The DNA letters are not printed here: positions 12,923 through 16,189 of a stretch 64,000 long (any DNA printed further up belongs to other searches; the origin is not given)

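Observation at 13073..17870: Sigma54 activator next to a lipoprotein decaheme cytochrome that carries a collagen-like stalk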

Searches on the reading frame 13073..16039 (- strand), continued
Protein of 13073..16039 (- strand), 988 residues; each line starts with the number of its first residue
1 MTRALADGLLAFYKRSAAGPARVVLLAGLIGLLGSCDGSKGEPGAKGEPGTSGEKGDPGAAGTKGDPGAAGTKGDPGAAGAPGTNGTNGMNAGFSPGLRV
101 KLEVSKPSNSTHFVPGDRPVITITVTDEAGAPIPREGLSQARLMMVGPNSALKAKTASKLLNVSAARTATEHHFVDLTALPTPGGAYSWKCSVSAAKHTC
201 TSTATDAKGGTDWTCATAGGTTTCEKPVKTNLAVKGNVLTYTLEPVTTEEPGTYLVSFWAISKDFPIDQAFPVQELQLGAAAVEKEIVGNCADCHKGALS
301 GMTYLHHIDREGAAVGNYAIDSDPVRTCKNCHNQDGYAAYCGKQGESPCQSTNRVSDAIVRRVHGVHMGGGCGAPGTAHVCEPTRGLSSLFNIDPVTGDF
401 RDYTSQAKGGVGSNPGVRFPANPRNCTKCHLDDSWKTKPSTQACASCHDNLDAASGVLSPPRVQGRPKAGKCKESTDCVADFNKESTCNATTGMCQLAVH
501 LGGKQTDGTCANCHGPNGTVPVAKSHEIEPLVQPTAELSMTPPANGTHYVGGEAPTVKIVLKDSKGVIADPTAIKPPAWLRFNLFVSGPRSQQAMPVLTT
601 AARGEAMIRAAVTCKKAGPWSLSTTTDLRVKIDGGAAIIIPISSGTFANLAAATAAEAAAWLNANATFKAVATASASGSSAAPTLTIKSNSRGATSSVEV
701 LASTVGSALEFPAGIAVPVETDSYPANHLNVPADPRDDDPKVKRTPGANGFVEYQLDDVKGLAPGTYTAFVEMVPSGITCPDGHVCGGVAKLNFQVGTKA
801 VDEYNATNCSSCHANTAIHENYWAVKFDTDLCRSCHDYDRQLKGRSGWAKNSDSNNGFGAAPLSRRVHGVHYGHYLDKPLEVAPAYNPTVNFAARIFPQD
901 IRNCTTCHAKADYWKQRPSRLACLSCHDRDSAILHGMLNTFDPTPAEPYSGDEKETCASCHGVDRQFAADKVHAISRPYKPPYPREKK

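Call 36: fold_search(model_id=the predicted structure, library=pdb)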
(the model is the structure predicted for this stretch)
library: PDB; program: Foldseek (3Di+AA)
matches with E <= 10: 1710; with E <= 0.001: 10
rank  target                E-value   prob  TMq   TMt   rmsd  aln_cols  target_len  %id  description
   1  6qyc_B                1.3e-15  1.00  0.35  0.53  10.9       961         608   12  Crystal structure of MtrC from Shewanella baltica OS185 (released 2020-04-22)
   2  6qyc_C                6.3e-15  1.00  0.34  0.52  12.0       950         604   12  Crystal structure of MtrC from Shewanella baltica OS185 (released 2020-04-22)
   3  7qth                  5.5e-13  1.00  0.36  0.52  10.8       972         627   14  Crystal structure of the Shewanella oneidensis MR1 MtrC mutant C453A (released 2023-01-18)
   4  8qbz                  6.4e-13  1.00  0.35  0.52  10.7       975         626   13  Crystal structure of the outer membrane decaheme cytochrome MtrC (E344Boc-Lys) (released 2024-09-04)
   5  8qbq                  8.0e-13  1.00  0.35  0.51  11.4       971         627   13  Crystal structure of the outer membrane decaheme cytochrome MtrC (A430Boc-Lys) (released 2024-09-04)
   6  7o7g                  1.6e-12  1.00  0.36  0.52  11.0       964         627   13  Crystal structure of the Shewanella oneidensis MR1 MtrC mutant H561M (released 2021-10-06)
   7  8qc9                  1.9e-12  1.00  0.36  0.52  11.0       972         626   13  Crystal structure of the outer membrane decaheme cytochrome MtrC (A293Boc-Lys) (released 2024-09-04)
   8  9eov                  5.3e-05  1.00  0.16  0.46  11.8       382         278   14  Crystal structure of domains I and II from the outer membrane cytochrome MtrC (released 2025-08-13)
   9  8beg_B                6.7e-04  0.33  0.08  0.11  27.6       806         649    8  Structure of Ig-like domains from PrgB (released 2022-11-30)
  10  8beg_A                7.9e-04  0.33  0.08  0.12  27.7       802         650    8  Structure of Ig-like domains from PrgB (released 2022-11-30)
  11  2p9r_A                1.2e-03  1.00  0.09  0.73   5.5       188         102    8  Human alpha2-macroglogulin is composed of multiple domains, as predicted by homology with complement component C3 (released 2007-08-21)
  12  6pis_H                2.0e-03  0.99  0.09  0.32   8.9       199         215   12  Mouse two pore domain K+ channel TRAAK (K2P4.1) - Fab complex structure (released 2019-12-25)
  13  5iie_A                2.7e-03  0.98  0.09  0.31  10.6       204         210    7  STRUCTURE OF THE UNLIGANDED ANTI-HIV ANTIBODY DH501 THAT BINDS GP120 V3 GLYCAN AND THE BASE OF V3 (released 2017-03-01)
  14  8eln_C                3.2e-03  0.99  0.09  0.47   8.6       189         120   10  Crystal Structure of Nanobody VHH222 Bound to Its Antigen PA14 Cif (released 2023-10-18)
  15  6pis_I                3.4e-03  0.99  0.09  0.32   8.9       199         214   12  Mouse two pore domain K+ channel TRAAK (K2P4.1) - Fab complex structure (released 2019-12-25)
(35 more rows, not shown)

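Call 67: search_protein_families(library=pfam, proteins=[L052:9974-10918:+, L057:4328-6490:-, L079:3637-4479:-, L003:7987-9369:-, L003:7059-7997:-, L003:6220-6900:-, L003:12796-14118:-, L003:9399-9797:-], max_evalue=0.01)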
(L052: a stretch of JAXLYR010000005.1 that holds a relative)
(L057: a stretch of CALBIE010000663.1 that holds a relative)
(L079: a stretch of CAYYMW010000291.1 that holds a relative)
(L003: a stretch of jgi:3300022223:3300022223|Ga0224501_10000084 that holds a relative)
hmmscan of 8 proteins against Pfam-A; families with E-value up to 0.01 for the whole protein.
L052:9974-10918:+ (314 aa): 3 families
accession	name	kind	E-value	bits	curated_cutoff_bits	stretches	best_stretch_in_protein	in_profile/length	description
PF13145.12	Rotamase_2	-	2.6e-13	51.3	27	1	141-260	1-117/121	PPIC-type PPIASE domain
PF13616.12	Rotamase_3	-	1.7e-07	32.2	22.5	1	170-250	36-114/116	PPIC-type PPIASE domain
PF00639.27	Rotamase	-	0.0016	19.8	21.7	1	171-237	19-85/97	PPIC-type PPIASE domain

L057:4328-6490:- (720 aa): 1 family
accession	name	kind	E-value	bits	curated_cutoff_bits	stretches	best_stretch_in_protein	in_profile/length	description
PF07396.17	Porin_O_P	-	0.00012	21.9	20.9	1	472-513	316-355/370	Phosphate-selective porin O and P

L079:3637-4479:- (280 aa): 6 families
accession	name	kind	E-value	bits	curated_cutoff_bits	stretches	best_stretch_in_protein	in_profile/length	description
PF09699.15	Paired_CXXCH_1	-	1.1e-23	83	20.6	2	201-235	1-36/41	Doubled CXXCH motif (Paired_CXXCH_1)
PF14522.11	Cytochrome_C7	-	3.4e-08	33.6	24.8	2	153-213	8-67/67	Cytochrome c7 and related cytochrome c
PF14537.11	Cytochrom_c3_2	-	4.2e-08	34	25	0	48-90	24-65/79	Cytochrome c3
PF22113.1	Mtrc-MtrF_II-IV_dom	-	1.1e-05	25.4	30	0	182-218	5-41/176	Outer membrane cytochrome MtrC/MtrF-like, domains II/IV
PF22678.1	Cytochrom_c_NrfB-like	-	0.00031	21.6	27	0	85-168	1-69/89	Cytochrome c-type protein NrfB-like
PF03264.19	Cytochrom_NNT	-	0.0031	17.7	24.1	1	34-89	109-164/174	NapC/NirT cytochrome c family, N-terminal region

L003:7987-9369:- (460 aa): 0 families

L003:7059-7997:- (312 aa): 1 family
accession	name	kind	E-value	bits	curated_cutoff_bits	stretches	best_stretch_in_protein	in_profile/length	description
PF13442.11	Cytochrome_CBB3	-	0.0032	18.2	27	0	62-74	12-24/68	Cytochrome C oxidase, cbb3-type, subunit III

L003:6220-6900:- (226 aa): 0 families

L003:12796-14118:- (440 aa): 0 families

L003:9399-9797:- (132 aa): 3 families
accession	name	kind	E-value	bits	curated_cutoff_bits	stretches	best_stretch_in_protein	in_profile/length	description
PF14522.11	Cytochrome_C7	-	5.4e-12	45.8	24.8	1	60-121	2-67/67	Cytochrome c7 and related cytochrome c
PF09699.15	Paired_CXXCH_1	-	0.0031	17.6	20.6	0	115-122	8-15/41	Doubled CXXCH motif (Paired_CXXCH_1)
PF02085.21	Cytochrom_CIII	-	0.007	17.1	22.9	0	58-119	20-81/101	Class III cytochrome C family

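Call 72: search_protein_representatives(alignment_id=A1)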
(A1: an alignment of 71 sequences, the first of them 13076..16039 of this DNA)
Query: 71 sequences, 878 profile positions. Proteins with E-value up to 0.001 (for the whole library): 2568; up to 1e-10: 1423; up to 1e-30: 282. The best 150 are listed.
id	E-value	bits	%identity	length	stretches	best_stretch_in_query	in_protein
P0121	0.0e+00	1280.6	-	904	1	12-877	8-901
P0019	0.0e+00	1142.5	-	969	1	12-876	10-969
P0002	0.0e+00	1114.1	-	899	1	90-877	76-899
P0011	0.0e+00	1106.2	-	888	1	88-877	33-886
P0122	0.0e+00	1080.2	-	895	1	11-876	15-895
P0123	0.0e+00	1054.1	-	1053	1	100-878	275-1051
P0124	0.0e+00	1024.6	-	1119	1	41-877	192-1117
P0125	1.2e-298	1010.0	-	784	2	19-508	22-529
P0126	4.6e-293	991.5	-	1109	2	348-876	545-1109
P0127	3.1e-282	955.6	-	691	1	232-877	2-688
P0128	1.8e-281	953.1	-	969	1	35-875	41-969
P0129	7.0e-278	941.2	-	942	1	23-875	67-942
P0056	1.4e-273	927.0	-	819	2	21-506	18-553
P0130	4.4e-271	918.7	-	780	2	11-505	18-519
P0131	1.8e-263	893.5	-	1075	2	482-877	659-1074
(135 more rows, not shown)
